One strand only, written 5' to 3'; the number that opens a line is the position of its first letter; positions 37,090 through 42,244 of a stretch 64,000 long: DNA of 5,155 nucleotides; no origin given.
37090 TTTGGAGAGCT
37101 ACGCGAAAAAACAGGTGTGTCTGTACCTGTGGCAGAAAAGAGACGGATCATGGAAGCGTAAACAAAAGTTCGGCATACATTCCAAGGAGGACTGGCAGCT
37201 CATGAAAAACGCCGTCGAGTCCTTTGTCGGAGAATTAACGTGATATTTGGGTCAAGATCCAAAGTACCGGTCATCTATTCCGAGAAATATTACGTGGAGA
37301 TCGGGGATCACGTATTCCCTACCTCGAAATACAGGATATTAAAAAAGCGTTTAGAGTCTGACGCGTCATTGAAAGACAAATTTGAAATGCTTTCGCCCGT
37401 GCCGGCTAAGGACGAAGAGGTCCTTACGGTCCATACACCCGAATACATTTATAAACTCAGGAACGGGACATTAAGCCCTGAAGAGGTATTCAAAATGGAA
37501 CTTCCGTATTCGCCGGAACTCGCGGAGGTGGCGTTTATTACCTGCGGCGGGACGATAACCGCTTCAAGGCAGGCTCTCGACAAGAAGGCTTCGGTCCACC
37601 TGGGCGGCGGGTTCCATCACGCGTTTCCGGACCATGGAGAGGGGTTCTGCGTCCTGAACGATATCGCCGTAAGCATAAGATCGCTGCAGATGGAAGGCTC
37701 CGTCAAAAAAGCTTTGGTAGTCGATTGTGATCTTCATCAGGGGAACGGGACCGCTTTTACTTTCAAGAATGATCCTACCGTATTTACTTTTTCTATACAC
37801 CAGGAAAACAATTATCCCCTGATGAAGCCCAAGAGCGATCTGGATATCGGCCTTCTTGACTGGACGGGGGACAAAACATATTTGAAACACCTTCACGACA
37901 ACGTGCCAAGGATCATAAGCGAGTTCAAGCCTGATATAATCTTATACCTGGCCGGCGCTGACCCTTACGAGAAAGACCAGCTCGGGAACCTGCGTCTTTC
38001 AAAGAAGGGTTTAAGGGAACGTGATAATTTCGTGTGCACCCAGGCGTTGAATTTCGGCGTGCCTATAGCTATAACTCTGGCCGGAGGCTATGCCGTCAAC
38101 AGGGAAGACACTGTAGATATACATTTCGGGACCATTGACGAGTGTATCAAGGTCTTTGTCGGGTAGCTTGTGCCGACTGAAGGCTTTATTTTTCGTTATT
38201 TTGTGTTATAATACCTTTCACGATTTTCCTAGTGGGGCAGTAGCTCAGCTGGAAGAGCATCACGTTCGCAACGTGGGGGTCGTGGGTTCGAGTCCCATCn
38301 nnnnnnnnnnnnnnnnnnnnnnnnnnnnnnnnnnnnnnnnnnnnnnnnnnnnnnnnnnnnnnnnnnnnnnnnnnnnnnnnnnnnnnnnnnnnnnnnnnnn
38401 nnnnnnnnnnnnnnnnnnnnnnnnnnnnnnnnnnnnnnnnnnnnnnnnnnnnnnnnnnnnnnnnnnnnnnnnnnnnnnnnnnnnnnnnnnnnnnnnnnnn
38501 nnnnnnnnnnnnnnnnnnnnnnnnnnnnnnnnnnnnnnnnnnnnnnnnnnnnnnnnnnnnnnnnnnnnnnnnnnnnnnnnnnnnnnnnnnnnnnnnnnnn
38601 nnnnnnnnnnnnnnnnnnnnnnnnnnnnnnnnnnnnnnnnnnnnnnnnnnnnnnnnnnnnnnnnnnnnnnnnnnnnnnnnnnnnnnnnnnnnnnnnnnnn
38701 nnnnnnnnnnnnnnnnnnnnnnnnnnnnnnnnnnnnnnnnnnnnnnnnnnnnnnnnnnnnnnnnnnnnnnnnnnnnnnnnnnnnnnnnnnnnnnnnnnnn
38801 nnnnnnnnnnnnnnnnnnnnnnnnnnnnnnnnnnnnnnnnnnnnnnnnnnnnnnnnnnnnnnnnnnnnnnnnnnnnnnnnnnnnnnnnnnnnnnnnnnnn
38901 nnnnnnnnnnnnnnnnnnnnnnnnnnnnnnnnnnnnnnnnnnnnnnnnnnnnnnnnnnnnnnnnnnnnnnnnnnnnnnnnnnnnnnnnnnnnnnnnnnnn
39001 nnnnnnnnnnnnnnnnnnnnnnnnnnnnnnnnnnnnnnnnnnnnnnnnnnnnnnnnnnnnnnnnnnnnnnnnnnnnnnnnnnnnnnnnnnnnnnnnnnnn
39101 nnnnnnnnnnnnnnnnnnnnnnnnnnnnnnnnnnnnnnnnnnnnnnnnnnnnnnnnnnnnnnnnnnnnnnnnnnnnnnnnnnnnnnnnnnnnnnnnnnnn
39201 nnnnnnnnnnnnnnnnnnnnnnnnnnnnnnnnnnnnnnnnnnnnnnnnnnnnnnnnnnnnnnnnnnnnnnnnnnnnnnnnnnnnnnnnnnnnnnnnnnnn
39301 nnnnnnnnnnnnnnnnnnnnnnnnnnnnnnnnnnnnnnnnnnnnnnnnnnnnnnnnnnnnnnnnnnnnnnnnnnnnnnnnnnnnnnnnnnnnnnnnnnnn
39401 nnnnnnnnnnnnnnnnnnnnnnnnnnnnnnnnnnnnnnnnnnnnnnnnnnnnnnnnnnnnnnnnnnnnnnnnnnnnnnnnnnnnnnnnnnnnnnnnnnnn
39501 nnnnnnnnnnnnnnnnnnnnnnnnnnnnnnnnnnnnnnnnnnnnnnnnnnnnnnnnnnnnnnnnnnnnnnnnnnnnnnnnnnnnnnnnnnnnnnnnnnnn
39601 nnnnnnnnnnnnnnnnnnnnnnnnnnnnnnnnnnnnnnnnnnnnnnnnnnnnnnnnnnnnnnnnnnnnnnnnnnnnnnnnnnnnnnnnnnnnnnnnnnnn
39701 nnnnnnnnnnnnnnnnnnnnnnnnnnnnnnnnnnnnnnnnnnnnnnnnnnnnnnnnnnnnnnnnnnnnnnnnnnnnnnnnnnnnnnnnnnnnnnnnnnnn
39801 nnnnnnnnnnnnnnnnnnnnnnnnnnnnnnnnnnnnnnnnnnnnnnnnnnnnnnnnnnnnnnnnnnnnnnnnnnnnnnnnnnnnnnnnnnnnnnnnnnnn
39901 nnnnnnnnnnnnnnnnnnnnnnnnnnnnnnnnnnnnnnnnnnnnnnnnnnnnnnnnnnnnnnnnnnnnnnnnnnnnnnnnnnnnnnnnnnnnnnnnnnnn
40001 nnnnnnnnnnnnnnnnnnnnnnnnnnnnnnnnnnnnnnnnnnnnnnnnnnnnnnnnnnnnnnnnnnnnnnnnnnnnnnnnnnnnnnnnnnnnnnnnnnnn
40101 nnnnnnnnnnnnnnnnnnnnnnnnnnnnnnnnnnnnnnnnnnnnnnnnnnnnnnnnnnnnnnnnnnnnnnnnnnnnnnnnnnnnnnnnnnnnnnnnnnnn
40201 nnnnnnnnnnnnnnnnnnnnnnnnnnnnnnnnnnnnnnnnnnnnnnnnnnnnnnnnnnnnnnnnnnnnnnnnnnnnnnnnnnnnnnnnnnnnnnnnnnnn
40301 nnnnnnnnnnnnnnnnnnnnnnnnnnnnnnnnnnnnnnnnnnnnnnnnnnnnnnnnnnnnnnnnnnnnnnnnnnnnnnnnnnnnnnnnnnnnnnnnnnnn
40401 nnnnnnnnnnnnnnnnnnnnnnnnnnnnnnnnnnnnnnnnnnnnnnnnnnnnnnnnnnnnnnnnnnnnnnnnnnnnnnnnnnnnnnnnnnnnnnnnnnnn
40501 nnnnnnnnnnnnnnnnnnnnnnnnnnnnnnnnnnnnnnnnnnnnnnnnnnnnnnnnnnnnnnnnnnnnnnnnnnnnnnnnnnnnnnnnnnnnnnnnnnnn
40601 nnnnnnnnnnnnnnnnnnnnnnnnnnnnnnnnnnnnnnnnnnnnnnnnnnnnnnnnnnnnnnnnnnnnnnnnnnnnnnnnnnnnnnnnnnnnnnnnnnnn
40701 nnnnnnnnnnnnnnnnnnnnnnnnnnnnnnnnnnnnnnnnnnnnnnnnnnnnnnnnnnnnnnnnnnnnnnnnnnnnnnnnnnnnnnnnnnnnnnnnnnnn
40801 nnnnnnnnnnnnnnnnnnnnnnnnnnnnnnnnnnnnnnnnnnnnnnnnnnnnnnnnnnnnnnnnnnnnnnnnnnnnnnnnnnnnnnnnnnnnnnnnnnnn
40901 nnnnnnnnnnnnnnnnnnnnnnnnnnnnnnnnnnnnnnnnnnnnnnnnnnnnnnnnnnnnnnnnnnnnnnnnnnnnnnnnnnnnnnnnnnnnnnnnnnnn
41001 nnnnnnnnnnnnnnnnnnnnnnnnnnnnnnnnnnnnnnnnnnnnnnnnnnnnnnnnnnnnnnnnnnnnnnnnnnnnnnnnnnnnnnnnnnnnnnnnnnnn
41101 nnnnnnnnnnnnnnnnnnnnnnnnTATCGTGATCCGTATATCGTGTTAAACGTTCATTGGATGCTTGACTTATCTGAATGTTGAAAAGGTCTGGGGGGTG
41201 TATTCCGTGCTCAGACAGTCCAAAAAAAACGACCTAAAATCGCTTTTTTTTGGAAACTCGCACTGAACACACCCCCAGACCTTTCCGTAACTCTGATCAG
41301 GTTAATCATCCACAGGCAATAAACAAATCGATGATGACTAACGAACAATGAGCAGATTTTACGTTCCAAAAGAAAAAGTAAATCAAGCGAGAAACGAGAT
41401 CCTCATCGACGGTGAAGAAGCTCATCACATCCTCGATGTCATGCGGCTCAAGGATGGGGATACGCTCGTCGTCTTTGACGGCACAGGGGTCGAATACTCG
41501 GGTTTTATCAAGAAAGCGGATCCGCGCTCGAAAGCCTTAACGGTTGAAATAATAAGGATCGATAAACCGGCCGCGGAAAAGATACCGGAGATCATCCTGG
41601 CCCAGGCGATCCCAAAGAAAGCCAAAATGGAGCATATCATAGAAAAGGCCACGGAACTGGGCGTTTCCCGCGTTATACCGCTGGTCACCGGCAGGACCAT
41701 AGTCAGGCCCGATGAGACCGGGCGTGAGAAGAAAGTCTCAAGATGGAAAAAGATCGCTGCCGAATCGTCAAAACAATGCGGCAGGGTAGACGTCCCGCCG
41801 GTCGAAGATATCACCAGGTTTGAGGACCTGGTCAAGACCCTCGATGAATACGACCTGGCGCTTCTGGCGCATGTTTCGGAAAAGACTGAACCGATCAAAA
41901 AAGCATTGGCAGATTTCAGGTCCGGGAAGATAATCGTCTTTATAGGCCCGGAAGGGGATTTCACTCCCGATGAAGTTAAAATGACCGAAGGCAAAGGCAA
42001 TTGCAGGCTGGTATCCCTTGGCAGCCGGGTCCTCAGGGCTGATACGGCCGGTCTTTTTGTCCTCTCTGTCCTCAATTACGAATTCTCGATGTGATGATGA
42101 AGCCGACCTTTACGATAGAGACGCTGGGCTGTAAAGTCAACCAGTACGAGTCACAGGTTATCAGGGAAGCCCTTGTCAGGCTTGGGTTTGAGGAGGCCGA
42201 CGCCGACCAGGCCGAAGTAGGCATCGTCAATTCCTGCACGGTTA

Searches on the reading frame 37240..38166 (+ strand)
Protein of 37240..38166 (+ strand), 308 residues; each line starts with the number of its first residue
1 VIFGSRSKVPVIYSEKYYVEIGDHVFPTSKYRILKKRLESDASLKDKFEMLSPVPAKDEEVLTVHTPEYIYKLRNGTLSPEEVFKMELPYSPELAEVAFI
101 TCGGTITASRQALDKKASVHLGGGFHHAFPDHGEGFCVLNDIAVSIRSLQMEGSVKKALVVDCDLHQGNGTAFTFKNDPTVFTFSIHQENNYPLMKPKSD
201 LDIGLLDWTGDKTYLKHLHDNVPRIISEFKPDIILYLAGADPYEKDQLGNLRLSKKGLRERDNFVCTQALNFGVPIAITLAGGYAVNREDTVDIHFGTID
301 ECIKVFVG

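Call 13: search_protein_families(library=pfam, proteins=[window:37240-38166:+])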
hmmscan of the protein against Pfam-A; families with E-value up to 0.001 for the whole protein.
window:37240-38166:+ (308 aa): 1 family
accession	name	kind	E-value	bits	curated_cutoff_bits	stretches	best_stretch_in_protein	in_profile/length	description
PF00850.24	Hist_deacetyl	-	7.4e-61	206.5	27.9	1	24-287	1-285/298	Histone deacetylase domain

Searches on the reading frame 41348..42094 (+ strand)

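Call 13: search_protein_families(library=pfam, proteins=[window:41348-42094:+])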
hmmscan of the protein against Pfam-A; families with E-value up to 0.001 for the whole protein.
window:41348-42094:+ (248 aa): 2 families
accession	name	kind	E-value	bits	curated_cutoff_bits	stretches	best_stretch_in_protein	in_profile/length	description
PF04452.19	Methyltrans_RNA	-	6.5e-47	159.6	23.9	1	80-242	4-164/165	RNA methyltransferase domain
PF20260.4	PUA_4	-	9.7e-14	51.6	23.9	1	20-65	1-46/48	RNA methyltransferase PUA domain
